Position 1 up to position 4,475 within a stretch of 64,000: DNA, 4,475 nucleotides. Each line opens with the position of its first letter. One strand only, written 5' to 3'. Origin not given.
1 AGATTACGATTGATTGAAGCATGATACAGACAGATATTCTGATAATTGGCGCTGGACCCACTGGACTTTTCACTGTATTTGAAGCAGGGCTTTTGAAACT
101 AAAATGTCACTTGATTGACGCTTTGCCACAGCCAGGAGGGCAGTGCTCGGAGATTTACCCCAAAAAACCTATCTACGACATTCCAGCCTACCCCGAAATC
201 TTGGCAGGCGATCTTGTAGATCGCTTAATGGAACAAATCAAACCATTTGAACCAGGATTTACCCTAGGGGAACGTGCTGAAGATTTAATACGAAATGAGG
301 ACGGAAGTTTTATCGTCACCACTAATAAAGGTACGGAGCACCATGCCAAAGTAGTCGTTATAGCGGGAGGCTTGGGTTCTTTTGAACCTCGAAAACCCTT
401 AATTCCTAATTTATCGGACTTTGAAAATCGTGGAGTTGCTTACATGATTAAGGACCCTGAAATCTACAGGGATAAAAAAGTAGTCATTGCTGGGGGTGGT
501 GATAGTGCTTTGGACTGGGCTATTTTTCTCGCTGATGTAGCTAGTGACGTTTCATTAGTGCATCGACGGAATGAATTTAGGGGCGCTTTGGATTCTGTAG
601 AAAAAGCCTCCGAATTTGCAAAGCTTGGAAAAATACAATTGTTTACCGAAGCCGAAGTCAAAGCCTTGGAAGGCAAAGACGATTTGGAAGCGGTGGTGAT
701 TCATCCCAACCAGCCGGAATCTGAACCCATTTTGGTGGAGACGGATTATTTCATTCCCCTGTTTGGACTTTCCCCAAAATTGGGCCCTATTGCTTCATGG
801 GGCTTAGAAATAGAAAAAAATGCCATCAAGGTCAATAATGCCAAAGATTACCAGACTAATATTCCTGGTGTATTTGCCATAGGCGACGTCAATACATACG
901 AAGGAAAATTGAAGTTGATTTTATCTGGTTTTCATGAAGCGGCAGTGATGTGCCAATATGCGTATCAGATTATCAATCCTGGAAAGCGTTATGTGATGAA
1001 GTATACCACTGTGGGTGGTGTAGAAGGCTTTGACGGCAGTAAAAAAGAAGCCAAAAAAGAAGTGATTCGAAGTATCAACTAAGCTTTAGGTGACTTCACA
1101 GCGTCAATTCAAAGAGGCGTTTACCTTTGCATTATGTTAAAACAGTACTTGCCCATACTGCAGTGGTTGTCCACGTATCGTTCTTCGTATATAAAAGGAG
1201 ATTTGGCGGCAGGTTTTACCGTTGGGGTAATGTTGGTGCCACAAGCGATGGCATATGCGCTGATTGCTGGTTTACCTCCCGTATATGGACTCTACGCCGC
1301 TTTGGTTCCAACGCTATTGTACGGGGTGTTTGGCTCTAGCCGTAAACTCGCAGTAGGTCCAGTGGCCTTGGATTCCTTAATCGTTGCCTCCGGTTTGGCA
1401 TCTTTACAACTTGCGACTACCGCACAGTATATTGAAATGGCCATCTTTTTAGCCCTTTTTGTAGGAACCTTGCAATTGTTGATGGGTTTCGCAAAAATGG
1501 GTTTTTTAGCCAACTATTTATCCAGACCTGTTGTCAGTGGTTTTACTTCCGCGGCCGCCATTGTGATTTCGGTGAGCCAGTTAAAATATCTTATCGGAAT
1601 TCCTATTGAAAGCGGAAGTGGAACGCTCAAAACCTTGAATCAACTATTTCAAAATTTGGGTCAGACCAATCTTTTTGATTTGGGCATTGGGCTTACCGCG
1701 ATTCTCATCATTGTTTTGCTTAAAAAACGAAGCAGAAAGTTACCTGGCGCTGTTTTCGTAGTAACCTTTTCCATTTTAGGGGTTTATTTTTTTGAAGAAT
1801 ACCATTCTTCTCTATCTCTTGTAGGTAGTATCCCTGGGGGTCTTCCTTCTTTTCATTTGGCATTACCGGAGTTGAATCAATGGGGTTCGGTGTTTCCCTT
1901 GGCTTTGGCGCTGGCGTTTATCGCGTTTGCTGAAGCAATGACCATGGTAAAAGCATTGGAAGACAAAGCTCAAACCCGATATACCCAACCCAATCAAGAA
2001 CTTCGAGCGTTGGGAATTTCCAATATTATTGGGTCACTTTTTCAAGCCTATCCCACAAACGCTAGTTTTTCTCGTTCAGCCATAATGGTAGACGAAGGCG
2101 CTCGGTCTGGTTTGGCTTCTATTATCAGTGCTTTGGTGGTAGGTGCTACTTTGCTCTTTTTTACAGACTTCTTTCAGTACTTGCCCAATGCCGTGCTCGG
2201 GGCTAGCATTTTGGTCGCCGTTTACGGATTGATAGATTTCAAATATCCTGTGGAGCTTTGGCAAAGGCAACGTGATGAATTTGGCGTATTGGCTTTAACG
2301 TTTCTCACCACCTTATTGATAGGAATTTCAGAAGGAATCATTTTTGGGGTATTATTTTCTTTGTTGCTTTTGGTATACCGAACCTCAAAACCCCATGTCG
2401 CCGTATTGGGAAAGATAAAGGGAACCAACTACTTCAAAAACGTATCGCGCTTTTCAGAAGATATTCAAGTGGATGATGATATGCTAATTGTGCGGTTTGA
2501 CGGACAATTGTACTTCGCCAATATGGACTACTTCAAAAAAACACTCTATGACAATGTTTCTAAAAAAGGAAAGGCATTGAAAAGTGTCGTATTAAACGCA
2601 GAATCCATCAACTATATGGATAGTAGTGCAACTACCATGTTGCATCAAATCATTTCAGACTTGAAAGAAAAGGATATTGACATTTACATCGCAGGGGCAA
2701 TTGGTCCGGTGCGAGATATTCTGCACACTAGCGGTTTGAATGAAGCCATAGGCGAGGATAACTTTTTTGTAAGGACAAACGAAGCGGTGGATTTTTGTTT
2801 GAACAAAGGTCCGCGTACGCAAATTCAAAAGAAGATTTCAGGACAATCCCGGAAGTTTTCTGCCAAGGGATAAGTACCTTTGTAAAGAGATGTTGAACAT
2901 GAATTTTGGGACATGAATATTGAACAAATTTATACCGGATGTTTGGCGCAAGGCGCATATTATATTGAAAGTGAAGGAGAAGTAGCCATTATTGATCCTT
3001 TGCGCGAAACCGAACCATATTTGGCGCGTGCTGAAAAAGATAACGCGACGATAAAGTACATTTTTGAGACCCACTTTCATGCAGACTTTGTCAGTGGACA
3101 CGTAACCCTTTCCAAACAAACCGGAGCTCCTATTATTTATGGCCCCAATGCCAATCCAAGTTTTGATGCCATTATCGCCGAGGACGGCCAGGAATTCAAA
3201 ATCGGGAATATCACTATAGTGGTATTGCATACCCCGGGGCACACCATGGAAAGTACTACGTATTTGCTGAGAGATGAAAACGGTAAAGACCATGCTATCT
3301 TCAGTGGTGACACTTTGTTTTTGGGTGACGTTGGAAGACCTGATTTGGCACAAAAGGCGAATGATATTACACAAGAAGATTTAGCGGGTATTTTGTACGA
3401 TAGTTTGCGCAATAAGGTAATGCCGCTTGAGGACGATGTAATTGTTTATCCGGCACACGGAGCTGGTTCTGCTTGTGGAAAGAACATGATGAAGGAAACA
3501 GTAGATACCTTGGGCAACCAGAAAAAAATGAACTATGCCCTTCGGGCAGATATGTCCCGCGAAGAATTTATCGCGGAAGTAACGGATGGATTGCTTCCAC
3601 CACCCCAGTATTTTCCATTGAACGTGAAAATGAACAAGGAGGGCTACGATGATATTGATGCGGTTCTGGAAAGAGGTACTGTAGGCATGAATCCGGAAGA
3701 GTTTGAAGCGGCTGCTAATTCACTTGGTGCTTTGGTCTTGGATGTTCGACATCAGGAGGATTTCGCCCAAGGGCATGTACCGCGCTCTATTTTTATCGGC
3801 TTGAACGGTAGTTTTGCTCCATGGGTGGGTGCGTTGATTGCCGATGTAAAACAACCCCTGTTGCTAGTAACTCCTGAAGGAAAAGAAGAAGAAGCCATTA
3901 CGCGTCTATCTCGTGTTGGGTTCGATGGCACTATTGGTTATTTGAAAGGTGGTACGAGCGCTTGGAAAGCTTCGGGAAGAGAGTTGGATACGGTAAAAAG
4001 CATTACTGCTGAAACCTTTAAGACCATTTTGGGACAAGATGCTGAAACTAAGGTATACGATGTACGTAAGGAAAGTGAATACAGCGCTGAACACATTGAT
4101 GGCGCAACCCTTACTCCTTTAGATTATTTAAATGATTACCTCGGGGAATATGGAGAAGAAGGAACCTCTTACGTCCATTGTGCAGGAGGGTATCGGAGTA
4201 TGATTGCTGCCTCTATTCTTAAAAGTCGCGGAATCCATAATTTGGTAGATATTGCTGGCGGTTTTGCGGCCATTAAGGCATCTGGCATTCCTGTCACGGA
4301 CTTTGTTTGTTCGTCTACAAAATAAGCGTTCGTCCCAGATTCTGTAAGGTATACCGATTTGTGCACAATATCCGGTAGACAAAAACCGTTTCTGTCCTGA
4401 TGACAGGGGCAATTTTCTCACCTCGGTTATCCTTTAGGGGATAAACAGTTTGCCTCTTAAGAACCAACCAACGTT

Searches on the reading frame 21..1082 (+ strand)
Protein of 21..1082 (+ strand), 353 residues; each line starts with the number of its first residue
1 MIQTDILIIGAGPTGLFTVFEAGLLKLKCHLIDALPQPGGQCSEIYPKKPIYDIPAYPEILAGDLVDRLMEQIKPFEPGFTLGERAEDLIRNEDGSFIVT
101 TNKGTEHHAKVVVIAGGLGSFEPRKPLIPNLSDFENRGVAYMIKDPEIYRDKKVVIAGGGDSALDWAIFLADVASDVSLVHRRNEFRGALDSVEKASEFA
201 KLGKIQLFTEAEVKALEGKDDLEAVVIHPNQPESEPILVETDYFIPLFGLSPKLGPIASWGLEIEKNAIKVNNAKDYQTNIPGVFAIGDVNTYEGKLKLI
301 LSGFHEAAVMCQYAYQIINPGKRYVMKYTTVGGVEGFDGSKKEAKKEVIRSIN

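Call 74: search_protein_families(library=pfam, proteins=[window:21-1082:+], max_evalue=0.001)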
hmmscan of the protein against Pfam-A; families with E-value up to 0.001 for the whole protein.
window:21-1082:+ (353 aa): 6 families
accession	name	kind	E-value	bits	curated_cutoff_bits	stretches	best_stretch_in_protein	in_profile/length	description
PF07992.20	Pyr_redox_2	-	4.5e-29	102.2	26.1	1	5-297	2-281/291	Pyridine nucleotide-disulphide oxidoreductase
PF13738.12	Pyr_redox_3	-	6.5e-21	75.3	30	1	90-288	107-305/305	Pyridine nucleotide-disulphide oxidoreductase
PF00070.33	Pyr_redox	-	1.1e-12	48.7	22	1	153-227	1-79/82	Pyridine nucleotide-disulphide oxidoreductase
PF03486.20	HI0933_like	-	6.6e-08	32.7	50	0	5-39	2-36/244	HI0933-like protein Rossmann domain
PF01266.30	DAO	-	4.6e-06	26.8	27.9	0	5-43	1-39/353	FAD dependent oxidoreductase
PF13450.12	NAD_binding_8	-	1.6e-05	25.5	21.9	1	8-54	1-47/68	NAD(P)-binding Rossmann-like domain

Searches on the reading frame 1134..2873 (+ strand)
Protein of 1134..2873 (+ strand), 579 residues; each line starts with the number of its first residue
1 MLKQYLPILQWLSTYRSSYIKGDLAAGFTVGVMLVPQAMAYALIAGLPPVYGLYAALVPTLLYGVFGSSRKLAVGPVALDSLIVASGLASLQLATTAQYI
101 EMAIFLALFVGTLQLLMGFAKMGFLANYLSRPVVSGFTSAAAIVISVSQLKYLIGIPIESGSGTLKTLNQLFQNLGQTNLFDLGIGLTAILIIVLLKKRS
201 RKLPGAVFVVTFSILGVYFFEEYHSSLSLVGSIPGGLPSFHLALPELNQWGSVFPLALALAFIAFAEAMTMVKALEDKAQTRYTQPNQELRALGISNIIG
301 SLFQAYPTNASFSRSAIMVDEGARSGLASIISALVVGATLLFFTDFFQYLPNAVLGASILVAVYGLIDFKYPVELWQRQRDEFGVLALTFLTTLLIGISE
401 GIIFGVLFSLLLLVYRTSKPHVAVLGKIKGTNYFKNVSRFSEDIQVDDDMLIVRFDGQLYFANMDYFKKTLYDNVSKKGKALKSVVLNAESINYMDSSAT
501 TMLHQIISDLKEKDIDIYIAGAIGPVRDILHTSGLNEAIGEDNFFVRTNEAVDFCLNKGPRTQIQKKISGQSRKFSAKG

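Call 74: search_protein_families(library=pfam, proteins=[window:1134-2873:+], max_evalue=0.001)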
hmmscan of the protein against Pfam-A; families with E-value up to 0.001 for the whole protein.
window:1134-2873:+ (579 aa): 3 families
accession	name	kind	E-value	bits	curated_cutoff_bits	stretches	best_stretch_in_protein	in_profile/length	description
PF00916.26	Sulfate_transp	-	1.2e-99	334.1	23.2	1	21-388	2-379/380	Sulfate permease family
PF01740.26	STAS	-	8.5e-18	64.5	22.6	1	444-549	4-104/106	STAS domain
PF16983.11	MFS_MOT1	-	0.00018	22.3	30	1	249-362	9-107/111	Molybdate transporter of MFS superfamily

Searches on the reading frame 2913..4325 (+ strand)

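Call 74: search_protein_families(library=pfam, proteins=[window:2913-4325:+], max_evalue=0.001)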
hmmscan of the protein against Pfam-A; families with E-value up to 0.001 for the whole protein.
window:2913-4325:+ (470 aa): 2 families
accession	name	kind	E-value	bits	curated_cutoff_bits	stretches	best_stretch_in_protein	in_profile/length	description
PF00581.25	Rhodanese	-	1.9e-25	89.7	22.2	2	366-456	2-101/102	Rhodanese-like domain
PF00753.33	Lactamase_B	-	6.1e-16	59.4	22.7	1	14-182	7-196/196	Metallo-beta-lactamase superfamily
